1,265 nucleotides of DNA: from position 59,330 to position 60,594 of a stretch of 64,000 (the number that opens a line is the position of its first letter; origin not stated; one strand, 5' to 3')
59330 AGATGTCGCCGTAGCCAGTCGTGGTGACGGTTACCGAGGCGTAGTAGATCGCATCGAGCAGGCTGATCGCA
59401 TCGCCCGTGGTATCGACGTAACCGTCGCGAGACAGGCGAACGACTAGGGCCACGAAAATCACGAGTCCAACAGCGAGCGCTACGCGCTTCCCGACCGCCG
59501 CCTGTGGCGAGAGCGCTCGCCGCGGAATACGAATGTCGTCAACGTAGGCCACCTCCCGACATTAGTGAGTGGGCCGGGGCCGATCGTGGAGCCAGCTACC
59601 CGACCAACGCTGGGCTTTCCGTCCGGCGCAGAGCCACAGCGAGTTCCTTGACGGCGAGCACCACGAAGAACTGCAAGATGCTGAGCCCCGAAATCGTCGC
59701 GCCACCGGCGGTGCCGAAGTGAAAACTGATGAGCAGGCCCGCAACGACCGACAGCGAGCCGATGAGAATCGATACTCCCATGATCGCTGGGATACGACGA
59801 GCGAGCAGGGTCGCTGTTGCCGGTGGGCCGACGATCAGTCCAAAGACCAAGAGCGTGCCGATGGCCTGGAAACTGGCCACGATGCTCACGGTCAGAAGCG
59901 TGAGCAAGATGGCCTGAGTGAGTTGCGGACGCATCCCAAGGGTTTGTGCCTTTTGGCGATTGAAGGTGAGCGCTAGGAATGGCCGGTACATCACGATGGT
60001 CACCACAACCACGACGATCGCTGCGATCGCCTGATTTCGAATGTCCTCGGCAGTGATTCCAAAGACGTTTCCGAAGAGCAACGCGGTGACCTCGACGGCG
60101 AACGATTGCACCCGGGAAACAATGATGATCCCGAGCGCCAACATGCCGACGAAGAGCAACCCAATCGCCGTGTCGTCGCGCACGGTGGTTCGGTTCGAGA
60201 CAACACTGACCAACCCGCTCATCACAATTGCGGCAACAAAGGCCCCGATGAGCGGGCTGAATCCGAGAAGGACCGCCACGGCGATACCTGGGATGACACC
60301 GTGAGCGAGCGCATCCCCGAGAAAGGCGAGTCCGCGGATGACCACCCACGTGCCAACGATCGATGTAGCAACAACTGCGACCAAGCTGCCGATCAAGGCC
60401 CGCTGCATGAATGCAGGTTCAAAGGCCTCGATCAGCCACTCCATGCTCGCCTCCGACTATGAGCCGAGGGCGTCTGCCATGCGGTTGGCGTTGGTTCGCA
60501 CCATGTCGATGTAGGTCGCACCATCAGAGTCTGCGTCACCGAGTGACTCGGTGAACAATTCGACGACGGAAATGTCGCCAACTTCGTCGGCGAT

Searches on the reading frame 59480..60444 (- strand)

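Call 46: search_protein_families(library=pfam, proteins=[window:59480-60349:-, window:59596-60444:-], max_evalue=0.00001)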
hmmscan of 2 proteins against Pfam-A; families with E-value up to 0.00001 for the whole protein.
window:59480-60349:- (289 aa): 0 families

window:59596-60444:- (282 aa): 2 families
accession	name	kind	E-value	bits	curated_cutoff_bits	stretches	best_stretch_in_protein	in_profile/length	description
PF00950.22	ABC-3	-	7.1e-62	209.7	20.1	1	11-265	3-257/258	ABC 3 transport family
PF01032.23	FecCD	-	1.6e-06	27.8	26.5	1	57-240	95-282/311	FecCD transport family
